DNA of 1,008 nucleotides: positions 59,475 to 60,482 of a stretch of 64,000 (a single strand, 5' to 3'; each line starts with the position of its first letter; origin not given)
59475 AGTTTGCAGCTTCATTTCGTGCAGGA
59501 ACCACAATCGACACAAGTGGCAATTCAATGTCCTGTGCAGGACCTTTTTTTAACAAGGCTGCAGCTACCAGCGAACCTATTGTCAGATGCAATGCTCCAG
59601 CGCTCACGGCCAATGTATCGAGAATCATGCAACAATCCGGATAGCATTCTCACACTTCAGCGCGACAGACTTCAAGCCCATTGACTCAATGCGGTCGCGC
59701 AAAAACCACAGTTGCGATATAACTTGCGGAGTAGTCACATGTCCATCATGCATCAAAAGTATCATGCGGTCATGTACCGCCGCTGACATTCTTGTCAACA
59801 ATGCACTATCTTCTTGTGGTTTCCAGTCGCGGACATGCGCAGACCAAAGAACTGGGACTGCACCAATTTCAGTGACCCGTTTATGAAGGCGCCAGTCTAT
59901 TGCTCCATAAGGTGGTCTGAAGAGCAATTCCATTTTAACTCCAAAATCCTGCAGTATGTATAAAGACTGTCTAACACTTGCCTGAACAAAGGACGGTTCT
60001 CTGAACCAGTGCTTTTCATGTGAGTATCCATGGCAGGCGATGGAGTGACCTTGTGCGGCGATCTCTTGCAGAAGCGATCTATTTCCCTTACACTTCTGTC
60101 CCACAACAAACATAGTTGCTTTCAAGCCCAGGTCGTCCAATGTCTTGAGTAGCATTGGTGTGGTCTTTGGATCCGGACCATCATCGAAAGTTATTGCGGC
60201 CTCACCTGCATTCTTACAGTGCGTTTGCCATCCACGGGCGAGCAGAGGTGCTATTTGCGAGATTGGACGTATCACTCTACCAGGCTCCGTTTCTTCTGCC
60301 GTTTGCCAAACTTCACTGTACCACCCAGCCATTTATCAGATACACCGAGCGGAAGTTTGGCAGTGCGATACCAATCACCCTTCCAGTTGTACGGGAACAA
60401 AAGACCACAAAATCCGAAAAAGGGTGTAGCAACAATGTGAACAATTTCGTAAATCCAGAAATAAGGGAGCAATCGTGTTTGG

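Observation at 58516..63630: Convergent operon of three tandem processive GT2 synthases with a CE4 deacetylase and a UPF0104 flippase-like protein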

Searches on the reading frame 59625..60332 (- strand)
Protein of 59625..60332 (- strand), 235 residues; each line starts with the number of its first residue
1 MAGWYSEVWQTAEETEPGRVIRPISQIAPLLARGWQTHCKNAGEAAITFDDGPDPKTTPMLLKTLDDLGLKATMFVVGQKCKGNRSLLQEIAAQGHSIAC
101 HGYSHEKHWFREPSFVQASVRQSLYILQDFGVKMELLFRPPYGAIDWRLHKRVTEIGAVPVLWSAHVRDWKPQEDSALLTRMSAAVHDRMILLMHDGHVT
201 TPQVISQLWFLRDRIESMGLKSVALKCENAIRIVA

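Call 5: search_protein_families(library=pfam, proteins=[window:59625-60332:-], max_evalue=0.01)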
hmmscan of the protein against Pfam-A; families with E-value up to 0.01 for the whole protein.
window:59625-60332:- (235 aa): 2 families
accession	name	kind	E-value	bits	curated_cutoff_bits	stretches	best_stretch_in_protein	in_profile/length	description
PF01522.26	Polysacc_deac_1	-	2.9e-26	92.3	23.1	1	40-158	4-121/124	Polysaccharide deacetylase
PF10096.14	DUF2334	-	0.00011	22.4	26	1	86-144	57-128/203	Uncharacterized protein conserved in bacteria (DUF2334)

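Call 6: search_protein_families(library=ncbifam, proteins=[window:59625-60332:-], max_evalue=0.01)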
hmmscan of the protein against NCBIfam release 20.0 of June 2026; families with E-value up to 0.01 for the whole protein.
window:59625-60332:- (235 aa): 9 families
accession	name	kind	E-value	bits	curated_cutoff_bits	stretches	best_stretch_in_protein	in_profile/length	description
TIGR02764.1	spore_ybaN_pdaB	equivalog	7.4e-28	97.6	237.4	1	44-208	7-173/191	polysaccharide deacetylase family sporulation protein PdaB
TIGR04243.1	nodulat_NodB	equivalog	1.3e-26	93.4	240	1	46-201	5-161/197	chitooligosaccharide deacetylase NodB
NF045820.1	PgAcgDacpgdA_Strep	equivalog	4.9e-26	91.5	800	1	40-203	265-425/463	peptidoglycan-N-acetylglucosamine deacetylase PgdA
NF045821.1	PgAcgDacpgdA1_Bac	equivalog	1.1e-20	73.7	400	1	41-196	86-241/282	peptidoglycan-N-acetylglucosamine deacetylase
TIGR02873.1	spore_ylxY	hypoth_equivalog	1e-16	61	391.5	1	59-207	101-249/268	probable sporulation protein, polysaccharide deacetylase family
TIGR02884.1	spore_pdaA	equivalog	3.6e-16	59.5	298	1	46-199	40-197/224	delta-lactam-biosynthetic de-N-acetylase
NF045822.1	PgAcgDacpgdA2_Bac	equivalog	5.3e-15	55.5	400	1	45-205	72-241/274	peptidoglycan-N-acetylglucosamine deacetylase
TIGR03006.1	pepcterm_polyde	equivalog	4.4e-12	45.7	276.2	1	58-134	36-112/272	XrtA system polysaccharide deacetylase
NF050820.1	PolSacchBiosHfsH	equivalog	1.1e-05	25.2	400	1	46-146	37-144/249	oligosaccharide deacetylase HfsH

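Call 47: search_solved_structures(query=window:59625-60332:-, max_evalue=1e-8, show_alignments=1)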
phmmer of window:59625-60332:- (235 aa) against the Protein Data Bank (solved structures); distinct sequences matched with E-value up to 1e-8: 29.
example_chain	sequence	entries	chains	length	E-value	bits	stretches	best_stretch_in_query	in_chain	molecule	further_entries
2c1g_A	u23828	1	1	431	2e-24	89.4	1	42-206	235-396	PEPTIDOGLYCAN GLCNAC DEACETYLASE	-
7y51_A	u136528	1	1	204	8.8e-24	87.2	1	41-208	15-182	Predicted xylanase/chitin deacetylase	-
2c1i_A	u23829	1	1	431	9.9e-24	87.1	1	42-206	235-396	PEPTIDOGLYCAN GLCNAC DEACETYLASE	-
7fbw_A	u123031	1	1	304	2.7e-23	85.6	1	41-208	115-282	Predicted xylanase/chitin deacetylase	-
2cc0_A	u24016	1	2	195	1.4e-17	67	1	43-206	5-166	ACETYL-XYLAN ESTERASE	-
5o6y_A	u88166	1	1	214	4.2e-17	65.4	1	41-195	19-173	Peptidoglycan N-acetylglucosamine deacetylase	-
5o6y_B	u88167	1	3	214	6.4e-16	61.5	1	41-195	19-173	Peptidoglycan N-acetylglucosamine deacetylase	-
4l1g_A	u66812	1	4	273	1.2e-15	60.6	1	41-195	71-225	Peptidoglycan N-acetylglucosamine deacetylase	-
5lfz_A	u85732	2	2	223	2.2e-15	59.7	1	38-208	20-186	ArCE4A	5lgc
6h8l_A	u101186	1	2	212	4.4e-15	58.8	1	42-206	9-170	Peptidoglycan-N-acetylmuramic acid deacetylase PdaC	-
6h8n_A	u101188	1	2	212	3e-14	56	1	42-206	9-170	Peptidoglycan-N-acetylmuramic acid deacetylase PdaC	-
7bly_A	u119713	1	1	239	1.9e-13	53.4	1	36-176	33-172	Aspergillus niger contig An12c0130, genomic contig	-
2c71_A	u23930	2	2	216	3.6e-13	52.5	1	45-201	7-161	GLYCOSIDE HYDROLASE, FAMILY 11:CLOSTRIDIUM CELLULOSOME ENZYME, DOCKERIN TYPE I:POLYSACCHAR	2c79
7ax7_A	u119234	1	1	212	9.4e-13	51.1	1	45-207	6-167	Endo-1,4-beta-xylanase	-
5jp6_A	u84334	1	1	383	2.4e-12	49.8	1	44-213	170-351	Putative polysaccharide deacetylase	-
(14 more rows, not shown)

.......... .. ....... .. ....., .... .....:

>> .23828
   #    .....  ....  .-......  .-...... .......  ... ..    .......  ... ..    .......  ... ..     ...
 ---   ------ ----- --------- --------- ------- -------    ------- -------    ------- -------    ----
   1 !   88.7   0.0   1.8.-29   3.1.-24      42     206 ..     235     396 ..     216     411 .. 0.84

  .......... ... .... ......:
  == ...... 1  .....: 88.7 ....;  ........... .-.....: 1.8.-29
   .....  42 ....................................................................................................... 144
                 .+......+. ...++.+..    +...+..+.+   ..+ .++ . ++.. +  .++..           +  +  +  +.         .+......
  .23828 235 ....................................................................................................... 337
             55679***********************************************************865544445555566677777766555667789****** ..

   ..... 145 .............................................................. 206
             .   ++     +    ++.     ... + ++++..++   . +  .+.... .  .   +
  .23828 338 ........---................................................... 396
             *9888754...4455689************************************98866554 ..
